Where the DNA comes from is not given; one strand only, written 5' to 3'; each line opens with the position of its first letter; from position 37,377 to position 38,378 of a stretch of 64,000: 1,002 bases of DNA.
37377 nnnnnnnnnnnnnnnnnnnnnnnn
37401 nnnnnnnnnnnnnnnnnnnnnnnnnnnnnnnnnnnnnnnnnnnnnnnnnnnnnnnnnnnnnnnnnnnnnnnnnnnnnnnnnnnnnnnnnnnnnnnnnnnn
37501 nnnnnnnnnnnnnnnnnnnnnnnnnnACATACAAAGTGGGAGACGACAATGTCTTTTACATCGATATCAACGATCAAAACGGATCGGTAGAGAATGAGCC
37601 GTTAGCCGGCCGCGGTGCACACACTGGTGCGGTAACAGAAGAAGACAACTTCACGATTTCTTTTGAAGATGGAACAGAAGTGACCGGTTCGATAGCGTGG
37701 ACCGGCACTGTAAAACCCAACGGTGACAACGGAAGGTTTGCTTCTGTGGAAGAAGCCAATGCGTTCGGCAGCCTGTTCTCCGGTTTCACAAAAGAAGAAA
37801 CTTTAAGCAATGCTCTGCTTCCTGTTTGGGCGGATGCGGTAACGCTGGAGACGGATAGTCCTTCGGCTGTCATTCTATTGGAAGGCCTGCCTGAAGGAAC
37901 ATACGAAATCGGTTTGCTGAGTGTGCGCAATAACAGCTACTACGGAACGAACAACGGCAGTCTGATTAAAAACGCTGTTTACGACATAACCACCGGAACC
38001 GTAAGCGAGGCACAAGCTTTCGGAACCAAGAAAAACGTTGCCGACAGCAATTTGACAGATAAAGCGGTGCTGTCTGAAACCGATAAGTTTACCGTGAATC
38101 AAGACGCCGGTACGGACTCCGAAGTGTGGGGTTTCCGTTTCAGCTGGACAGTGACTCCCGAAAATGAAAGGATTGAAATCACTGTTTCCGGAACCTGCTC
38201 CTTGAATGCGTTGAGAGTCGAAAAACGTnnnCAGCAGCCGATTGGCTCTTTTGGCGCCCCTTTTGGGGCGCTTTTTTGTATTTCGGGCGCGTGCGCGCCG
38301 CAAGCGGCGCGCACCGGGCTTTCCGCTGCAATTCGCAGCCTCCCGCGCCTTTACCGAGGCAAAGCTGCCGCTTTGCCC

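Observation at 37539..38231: Previously unrecognised ~230-aa C-terminal module shared by a sulfatase and an unrelated TPR lipoprotein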

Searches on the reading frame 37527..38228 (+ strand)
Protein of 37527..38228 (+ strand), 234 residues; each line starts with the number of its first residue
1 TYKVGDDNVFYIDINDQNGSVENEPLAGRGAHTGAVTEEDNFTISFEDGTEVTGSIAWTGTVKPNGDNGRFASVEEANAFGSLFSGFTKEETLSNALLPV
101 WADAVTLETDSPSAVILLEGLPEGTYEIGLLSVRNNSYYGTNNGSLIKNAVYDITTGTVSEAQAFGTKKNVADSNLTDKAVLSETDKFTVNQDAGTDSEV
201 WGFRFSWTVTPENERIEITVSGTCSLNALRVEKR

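Call 4: search_protein_families(library=pfam, proteins=[window:37539-38228:+], max_evalue=1)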
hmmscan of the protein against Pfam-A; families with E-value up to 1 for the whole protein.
window:37539-38228:+ (230 aa): 0 families

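Call 6: search_protein_families(library=ncbifam, proteins=[window:37539-38228:+], max_evalue=1)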
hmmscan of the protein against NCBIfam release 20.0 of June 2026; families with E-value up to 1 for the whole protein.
window:37539-38228:+ (230 aa): 0 families

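Call 7: find_homologous_proteins(query=window:37539-38228:+, max_evalue=0.001)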
Query window:37539-38228:+ (230 aa): 3 proteins with E <= 0.001 among 566 candidates.
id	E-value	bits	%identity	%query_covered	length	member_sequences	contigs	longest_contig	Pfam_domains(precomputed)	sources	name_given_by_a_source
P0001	5.6e-135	466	95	100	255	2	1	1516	-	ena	-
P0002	2.4e-48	183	45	100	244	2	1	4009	-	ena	-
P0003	1.3e-35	141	55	67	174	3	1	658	PF04070.18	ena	-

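Call 13: find_encoding_contigs(protein=P0002, flank=10000)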
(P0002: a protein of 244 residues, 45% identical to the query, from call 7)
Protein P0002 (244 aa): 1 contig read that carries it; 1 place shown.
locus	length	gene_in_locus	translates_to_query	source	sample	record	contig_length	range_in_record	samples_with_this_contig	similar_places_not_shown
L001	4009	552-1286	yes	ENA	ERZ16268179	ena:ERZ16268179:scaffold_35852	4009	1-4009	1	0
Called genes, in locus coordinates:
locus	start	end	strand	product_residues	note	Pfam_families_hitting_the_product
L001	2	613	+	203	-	?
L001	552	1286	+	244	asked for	-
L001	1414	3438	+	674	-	PF00884:Sulfatase, PF01663:Phosphodiest, PF16347:SGSH_C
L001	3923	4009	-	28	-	?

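Call 20: predict_structure(protein=window:37539-38228:+)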
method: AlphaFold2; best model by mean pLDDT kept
length: 230 residues; sequences in the alignment: 1
mean_pLDDT: 49.6   pTM: 0.55
mean pLDDT of the five models: 49.6, 46.1, 40.6, 40.4, 35.5
residues with pLDDT >= 90: 0; 70-90: 30; 50-70: 76; < 50: 124
segments of 3 or more residues with pLDDT < 50: 1-33, 56-106, 131-144, 163-178, 188-194
pLDDT, mean of each block of 10 residues (from residue 1): 24 25 34 53 63 51 37 46 34 35 47 75 66 34 54 62 46 44 53 55 77 67 60
secondary structure, 60 per line:
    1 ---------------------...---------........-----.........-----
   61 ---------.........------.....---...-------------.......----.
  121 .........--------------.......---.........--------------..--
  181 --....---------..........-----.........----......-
elements in order: E37-41 E47-55 H70-78 H85-89 E93-95 E109-115 E120-129 E144-150 E154-162 E183-186 E196-205 E211-219 E224-229

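Call 22: find_related_loci(query=A2, collection=genome_contigs, flank=10000)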
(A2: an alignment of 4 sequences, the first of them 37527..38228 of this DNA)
Query A2 (234 aa) in genome_contigs; peptide patterns used: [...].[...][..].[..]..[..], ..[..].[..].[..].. (x = any residue, [..] = any of these).
92 stretches matched a pattern; 2 encode a relative of the query (tblastn E <= 1e-3); 2 distinct loci.
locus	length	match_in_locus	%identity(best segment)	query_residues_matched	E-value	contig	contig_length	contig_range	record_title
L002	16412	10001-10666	52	2-233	3e-63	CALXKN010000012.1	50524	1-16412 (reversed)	MAG: uncultured Spirochaetes bacterium isolate BRZ_BB__bin28 genome assembly, contig: BRZ_BB__NODE_733_length_50524_cov_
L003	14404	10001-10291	30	109-187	5e-5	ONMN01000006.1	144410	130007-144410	uncultured Prevotellaceae bacterium isolate RUG443 genome assembly, contig: scaffold_154, whole genome shotgun sequence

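Call 26: search_solved_structures(query=A2, max_evalue=10)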
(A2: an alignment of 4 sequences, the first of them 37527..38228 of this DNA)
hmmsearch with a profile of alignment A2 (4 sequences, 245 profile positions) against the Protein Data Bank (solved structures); distinct sequences matched with E-value up to 10: 0.

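Call 27: search_protein_families(library=pfam, proteins=[L001:2-610:+], max_evalue=0.1)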
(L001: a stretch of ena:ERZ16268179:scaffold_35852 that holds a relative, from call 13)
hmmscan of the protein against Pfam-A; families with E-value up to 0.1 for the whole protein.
L001:2-610:+ (203 aa): 6 families
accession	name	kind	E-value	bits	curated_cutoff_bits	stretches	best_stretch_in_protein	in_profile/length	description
PF12799.13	LRR_4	-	2.7e-10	40.6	27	1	51-81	11-43/44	Leucine Rich repeats (2 copies)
PF13855.12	LRR_8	-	8.2e-06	25.9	27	1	104-135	25-59/61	Leucine rich repeat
PF00560.39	LRR_1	-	0.00035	20.6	20.6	0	105-119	1-15/23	Leucine Rich Repeat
PF23952.1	LRR_EndoS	-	0.00064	20.4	27.9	0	15-45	27-57/116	Endo-beta-N-acetylglucosaminidase EndoS LRR domain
PF13516.12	LRR_6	-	0.066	13.7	23.4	0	105-117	4-16/24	Leucine Rich repeat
PF22993.4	SAM_EPH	-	0.074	13.2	27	0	135-168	21-54/60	Ephrin receptor 1 SAM domain-like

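Call 30: find_related_loci(query=A2, collection=metagenome_contigs, flank=10000)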
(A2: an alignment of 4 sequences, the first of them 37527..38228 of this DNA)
Query A2 (234 aa) in metagenome_contigs; peptide patterns used: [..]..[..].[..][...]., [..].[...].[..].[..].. (x = any residue, [..] = any of these).
600 stretches matched a pattern, but none encodes a relative of the query by tblastn (E <= 1e-3).

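Call 32: find_encoding_contigs(protein=P0003, flank=5000)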
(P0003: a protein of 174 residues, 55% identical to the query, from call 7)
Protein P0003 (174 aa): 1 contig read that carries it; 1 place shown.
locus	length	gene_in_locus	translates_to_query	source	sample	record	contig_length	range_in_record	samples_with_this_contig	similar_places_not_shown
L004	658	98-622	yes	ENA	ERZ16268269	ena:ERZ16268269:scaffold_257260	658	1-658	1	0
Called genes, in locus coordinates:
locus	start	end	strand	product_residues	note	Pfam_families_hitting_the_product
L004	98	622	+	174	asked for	PF04070:DUF378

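Call 33: find_encoding_contigs(protein=P0001, flank=5000)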
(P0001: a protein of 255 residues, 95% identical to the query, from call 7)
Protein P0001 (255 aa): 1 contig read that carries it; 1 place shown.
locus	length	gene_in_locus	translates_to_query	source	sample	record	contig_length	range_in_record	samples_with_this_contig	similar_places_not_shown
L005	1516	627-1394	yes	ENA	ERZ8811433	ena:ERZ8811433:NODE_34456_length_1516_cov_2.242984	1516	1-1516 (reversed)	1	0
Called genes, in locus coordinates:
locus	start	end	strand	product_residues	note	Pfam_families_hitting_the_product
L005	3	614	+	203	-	?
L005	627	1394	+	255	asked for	-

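Call 37: search_protein_families(library=phrogs, proteins=[window:37527-38228:+, P0002], max_evalue=1)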
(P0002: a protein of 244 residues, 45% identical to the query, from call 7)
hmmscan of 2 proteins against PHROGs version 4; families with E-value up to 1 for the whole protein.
window:37527-38228:+ (234 aa): 1 family
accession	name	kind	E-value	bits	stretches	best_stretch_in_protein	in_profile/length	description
phrog_38499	-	unknown function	0.048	14.7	1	166-218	25-77/117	-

P0002 (244 aa): 0 families

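Call 38: search_protein_representatives(alignment_id=A2)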
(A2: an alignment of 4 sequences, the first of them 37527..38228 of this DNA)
Query: 4 sequences, 245 profile positions. Proteins with E-value up to 0.001 (for the whole library): 5; up to 1e-10: 2; up to 1e-30: 2. The best 5 are listed.
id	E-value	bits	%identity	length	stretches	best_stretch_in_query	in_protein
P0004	1.6e-120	417.6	-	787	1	1-245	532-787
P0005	2.1e-113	394.3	-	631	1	2-244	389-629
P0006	1.2e-09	54.5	-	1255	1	24-157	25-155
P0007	1.9e-09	53.8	-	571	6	133-168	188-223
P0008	1.4e-06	44.4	-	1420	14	49-78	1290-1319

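Call 42: search_protein_families(library=pfam, proteins=[P0005, P0006], max_evalue=0.01)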
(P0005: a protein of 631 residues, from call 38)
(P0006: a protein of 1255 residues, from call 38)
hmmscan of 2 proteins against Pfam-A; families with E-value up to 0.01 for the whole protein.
P0005 (631 aa): 5 families
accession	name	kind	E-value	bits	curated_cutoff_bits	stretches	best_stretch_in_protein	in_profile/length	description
PF09479.16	Flg_new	-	4.4e-16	59.2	27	1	37-105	2-65/65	Listeria-Bacteroides repeat domain (List_Bact_rpt)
PF12799.13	LRR_4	-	9e-11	42.1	27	1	277-310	5-40/44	Leucine Rich repeats (2 copies)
PF13855.12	LRR_8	-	3e-06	27.3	27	1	274-320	2-54/61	Leucine rich repeat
PF00560.39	LRR_1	-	0.0011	19.1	20.6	0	274-295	1-22/23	Leucine Rich Repeat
PF23952.1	LRR_EndoS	-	0.0043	17.7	27.9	0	245-320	34-108/116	Endo-beta-N-acetylglucosaminidase EndoS LRR domain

P0006 (1255 aa): 5 families
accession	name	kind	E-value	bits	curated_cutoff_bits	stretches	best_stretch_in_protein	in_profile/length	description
PF22124.2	Glyco_hydro_95_cat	-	3.1e-132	441.8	27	1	538-960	2-408/408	Glycosyl hydrolase family 95 catalytic domain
PF14498.12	Glyco_hyd_65N_2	-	1.1e-42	147.1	27.7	2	357-511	78-233/234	Glycosyl hydrolase family 65, N-terminal domain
PF21307.2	Glyco_hydro_95_C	-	3.4e-20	72.8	27.6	1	962-1025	1-64/94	Glycoside hydrolase family 95, C-terminal domain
PF13004.13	BACON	-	3.5e-11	43.4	25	1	1067-1122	2-60/61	Putative binding domain, N-terminal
PF19190.6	BACON_2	-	0.00061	20.1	25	1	1064-1123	29-92/94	Viral BACON domain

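Call 49: predict_structure(alignment_id=A3)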
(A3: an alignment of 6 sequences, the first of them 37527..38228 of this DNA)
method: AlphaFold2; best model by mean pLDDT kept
length: 234 residues; sequences in the alignment: 6
mean_pLDDT: 81.4   pTM: 0.84
mean pLDDT of the five models: 81.4, 76.3, 74.5, 74.0, 72.4
residues with pLDDT >= 90: 80; 70-90: 112; 50-70: 25; < 50: 17
segments of 3 or more residues with pLDDT < 50: 20-23, 28-31, 139-144
pLDDT, mean of each block of 10 residues (from residue 1): 79 70 49 68 85 90 66 82 89 81 80 92 94 67 62 92 90 82 91 78 94 95 90 92
secondary structure, 60 per line:
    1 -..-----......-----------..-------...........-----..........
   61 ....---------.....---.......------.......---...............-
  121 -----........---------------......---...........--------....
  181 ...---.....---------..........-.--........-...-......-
elements in order: E9-14 E35-45 E51-64 H74-78 H82-88 H95-101 E105-119 E126-133 E149-154 E158-168 E180-183 E187-191 E201-210 E215-222 E224-226 E228-233

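Call 55: fold_search(model_id=the predicted structure, library=pdb)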
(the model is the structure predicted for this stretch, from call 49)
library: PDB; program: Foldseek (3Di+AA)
matches with E <= 10: 1201; with E <= 0.001: 24
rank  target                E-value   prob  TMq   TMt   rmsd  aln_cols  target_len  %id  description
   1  2xon_L                7.6e-06  0.99  0.27  0.39  13.9       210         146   11  Structure of TmCBM61 in complex with beta-1,4-galactotriose at 1.4 A resolution (released 2010-09-08)
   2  2xom_A                1.0e-05  0.99  0.29  0.41  10.8       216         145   12  Atomic resolution structure of TmCBM61 in complex with beta-1,4- galactotriose (released 2010-09-08)
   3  3nru_A                3.3e-05  0.97  0.25  0.34  13.3       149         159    9  Ligand binding domain of EPHA7 (released 2010-12-08)
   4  3nru_L                5.8e-05  0.97  0.27  0.38  10.3       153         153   11  Ligand binding domain of EPHA7 (released 2010-12-08)
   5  3nru_H                9.4e-05  0.85  0.23  0.30  14.4       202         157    8  Ligand binding domain of EPHA7 (released 2010-12-08)
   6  1shw_B                1.1e-04  0.95  0.26  0.32  14.6       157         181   11  EphB2 / EphrinA5 Complex Structure (released 2004-05-18)
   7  1nuk                  1.3e-04  0.89  0.25  0.33  12.8       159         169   14  CRYSTAL STRUCTURE OF THE LIGAND-BINDING DOMAIN OF THE EPHB2 RECEPTOR TYROSINE KINASE (released 1999-10-13)
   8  2wvy_A                1.4e-04  0.57  0.23  0.10  13.9       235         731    9  STRUCTURE OF THE FAMILY GH92 INVERTING MANNOSIDASE BT2199 FROM BACTEROIDES THETAIOTAOMICRON VPI-5482 (released 2009-11-03)
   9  7kmp                  1.6e-04  0.07  0.11  0.05  19.7       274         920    6  Crystal structure of the GH31 alpha-xylosidase (Xac1773) from Xanthomonas citri (released 2021-05-26)
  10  7knc                  1.9e-04  0.08  0.12  0.05  20.5       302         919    6  Crystal structure of the GH31 alpha-xylosidase (Xac1773) from Xanthomonas citri (released 2021-05-26)
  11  3nru_J                2.9e-04  0.77  0.23  0.31  14.5       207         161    7  Ligand binding domain of EPHA7 (released 2010-12-08)
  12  8a28_A                3.3e-04  0.51  0.17  0.12  15.2       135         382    7  Structure of the astacin zymogen of LAST-MAM from Limulus polyphemus (released 2022-10-19)
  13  5la0                  3.8e-04  0.98  0.27  0.15   8.6       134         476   10  The mechanism by which arabinoxylanases can recognise highly decorated xylans (released 2016-08-31)
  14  1us2_A                3.8e-04  0.38  0.18  0.10  17.0       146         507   12  Xylanase10C (mutant E385A) from Cellvibrio japonicus in complex with xylopentaose (released 2003-12-18)
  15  6njz_A                4.4e-04  0.90  0.27  0.34  13.7       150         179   11  EphA2 LBD in complex with YSA-GSGSK-bio peptide (released 2019-05-01)
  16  6mgp_B                5.0e-04  0.85  0.23  0.33  14.8       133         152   11  Structure of human 4-1BB / 4-1BBL complex (released 2018-11-14)
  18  9jsh_E                6.2e-04  0.97  0.27  0.14   6.8       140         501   16  Clostridium perfringens iota toxin pore Ib in prepore III state (released 2025-05-14)
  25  6cu0_A                1.0e-03  0.84  0.24  0.35  14.8       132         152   11  Crystal structure of 4-1BBL/4-1BB (C121S) complex in P21 space group (released 2018-05-09)
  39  9vqm_B                2.2e-03  0.15  0.16  0.06  18.6       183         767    8  Cryo-EM structure of Elapor1WT in tetrameric form (released 2025-07-23)
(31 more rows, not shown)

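Call 56: find_homologous_proteins(query=A3, max_evalue=0.01)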
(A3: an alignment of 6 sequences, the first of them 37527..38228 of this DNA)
Query A3 (6 sequences) (234 aa, profile of the alignment): 3 proteins with E <= 0.01 among 8000 candidates.
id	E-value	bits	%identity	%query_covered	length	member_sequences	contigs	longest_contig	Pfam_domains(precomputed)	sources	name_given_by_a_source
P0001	9.9e-119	413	95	100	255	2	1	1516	-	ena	-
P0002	5.8e-97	342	45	99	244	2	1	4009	-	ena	-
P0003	3.6e-54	202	55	65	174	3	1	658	PF04070.18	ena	-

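Call 57: find_encoding_contigs(protein=P0006, flank=10000)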
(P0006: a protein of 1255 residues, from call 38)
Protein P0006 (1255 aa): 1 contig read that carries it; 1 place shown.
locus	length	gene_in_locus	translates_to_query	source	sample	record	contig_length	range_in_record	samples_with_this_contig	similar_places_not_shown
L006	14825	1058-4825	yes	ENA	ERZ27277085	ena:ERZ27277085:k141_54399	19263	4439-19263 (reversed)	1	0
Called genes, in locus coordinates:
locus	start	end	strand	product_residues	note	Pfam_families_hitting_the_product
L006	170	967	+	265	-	-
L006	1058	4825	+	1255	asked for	PF14498:Glyco_hyd_65N_2, PF22124:Glyco_hydro_95_cat, PF21307:Glyco_hydro_95_C, PF13004:BACON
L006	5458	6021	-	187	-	PF01965:DJ-1_PfpI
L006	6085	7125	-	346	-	PF00364:Biotin_lipoyl, PF02817:E3_binding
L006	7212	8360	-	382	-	PF07969:Amidohydro_3 (weak), PF01979:Amidohydro_1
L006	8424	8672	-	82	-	-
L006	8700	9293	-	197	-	PF00160:Pro_isomerase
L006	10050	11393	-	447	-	PF07690:MFS_1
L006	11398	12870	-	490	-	PF02554:CstA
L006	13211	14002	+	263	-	-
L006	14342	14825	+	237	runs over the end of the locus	-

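Call 58: find_encoding_contigs(protein=P0005, flank=10000)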
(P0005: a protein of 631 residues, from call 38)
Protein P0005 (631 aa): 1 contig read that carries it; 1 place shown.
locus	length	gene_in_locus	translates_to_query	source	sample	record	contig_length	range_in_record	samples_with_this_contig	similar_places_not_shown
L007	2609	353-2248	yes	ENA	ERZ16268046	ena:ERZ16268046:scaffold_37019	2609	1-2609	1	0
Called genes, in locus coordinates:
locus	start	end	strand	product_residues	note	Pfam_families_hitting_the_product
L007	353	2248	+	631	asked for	PF09479:Flg_new, PF13855:LRR_8 (faint), PF12799:LRR_4 (faint)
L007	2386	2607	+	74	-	?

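Call 61: search_protein_families(library=pfam, proteins=[L006:170-964:+, L006:13211-13999:+, L006:1058-1900:+], max_evalue=1)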
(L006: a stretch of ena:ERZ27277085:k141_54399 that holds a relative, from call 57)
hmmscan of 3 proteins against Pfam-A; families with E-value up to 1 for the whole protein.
L006:170-964:+ (265 aa): 3 families
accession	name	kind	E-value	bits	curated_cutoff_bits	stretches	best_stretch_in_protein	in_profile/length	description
PF07589.16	PEP-CTERM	-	1.2e-05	25.6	20.7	1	241-264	1-24/24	PEP-CTERM motif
PF00041.27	fn3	-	0.12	13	25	1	127-151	47-70/84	Fibronectin type III domain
PF16656.11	Pur_ac_phosph_N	-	0.2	12.7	30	1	125-147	56-78/93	Purple acid Phosphatase, N-terminal domain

L006:13211-13999:+ (263 aa): 2 families
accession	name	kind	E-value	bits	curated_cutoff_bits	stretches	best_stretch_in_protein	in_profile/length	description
PF07589.16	PEP-CTERM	-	9.9e-06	25.9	20.7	1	240-262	2-24/24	PEP-CTERM motif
PF18205.6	VPDSG-CTERM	-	0.52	10.7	25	0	244-262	7-25/26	VPDSG-CTERM motif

L006:1058-1900:+ (281 aa): 0 families

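Call 68: search_protein_families(library=pfam, alignment_id=A3, max_evalue=10)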
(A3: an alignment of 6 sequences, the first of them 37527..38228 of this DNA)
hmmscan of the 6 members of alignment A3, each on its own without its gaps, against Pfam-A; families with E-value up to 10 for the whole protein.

A. member 1, window:37527-38228:+ (234 aa): 0 families

B. families by the number of members that match (of 6 scanned): 3 families
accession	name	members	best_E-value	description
PF06229.18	FRG1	1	0.053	FRG1-like domain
PF10604.15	Polyketide_cyc2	1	0.13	Polyketide cyclase / dehydrase and lipid transport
PF13448.11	DUF4114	1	0.7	Domain of unknown function (DUF4114)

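Call 75: fold_search(model_id=the predicted structure, library=viral)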
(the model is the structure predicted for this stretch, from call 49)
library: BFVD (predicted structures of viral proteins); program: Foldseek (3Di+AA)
matches with E <= 10: 1472; with E <= 0.001: 49
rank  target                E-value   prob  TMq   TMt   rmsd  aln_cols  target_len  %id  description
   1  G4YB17                8.8e-07  1.00  0.45  0.12   8.8       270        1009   11  (no name in the UniProt tables at hand)
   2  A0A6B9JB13            2.0e-05  1.00  0.41  0.13   9.2       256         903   10  Phage tail fibre protein N-terminal domain-containing protein [Vibrio phage vB_VchM_Kuja]
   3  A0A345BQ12            4.1e-05  0.14  0.12  0.09  22.7       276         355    6  (no name in the UniProt tables at hand)
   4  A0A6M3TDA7            5.1e-05  0.30  0.15  0.12  19.1       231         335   11  (no name in the UniProt tables at hand)
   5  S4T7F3                6.2e-05  0.77  0.28  0.11  17.4       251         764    8  (no name in the UniProt tables at hand)
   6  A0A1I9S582            6.7e-05  0.97  0.27  0.11  12.6       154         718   12  (no name in the UniProt tables at hand)
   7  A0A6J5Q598            8.8e-05  0.30  0.13  0.16  15.5       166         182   13  Uncharacterized protein [uncultured Caudovirales phage]
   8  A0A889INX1            9.5e-05  0.47  0.16  0.18  15.0       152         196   11  Uncharacterized protein [Culex impudicus luteo-like virus]
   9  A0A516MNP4            1.1e-04  0.33  0.14  0.14  18.0       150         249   13  (no name in the UniProt tables at hand)
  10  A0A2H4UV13            1.2e-04  0.38  0.17  0.13  18.6       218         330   11  Core protein [Bodo saltans virus]
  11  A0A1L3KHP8            1.3e-04  0.16  0.12  0.12  17.9       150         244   11  (no name in the UniProt tables at hand)
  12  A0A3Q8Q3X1            1.3e-04  0.94  0.25  0.15  11.7       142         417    8  ORF5 [Ullucus polerovirus 1]
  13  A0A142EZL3            1.3e-04  0.93  0.25  0.05  15.7       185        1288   10  (no name in the UniProt tables at hand)
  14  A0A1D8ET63            1.8e-04  0.21  0.13  0.14  18.1       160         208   11  Uncharacterized protein [Propionibacterium phage Anatole]
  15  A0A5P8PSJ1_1          1.9e-04  0.69  0.21  0.05  16.8       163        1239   12  Tail protein [Acinetobacter phage VB_ApiP_XC38]
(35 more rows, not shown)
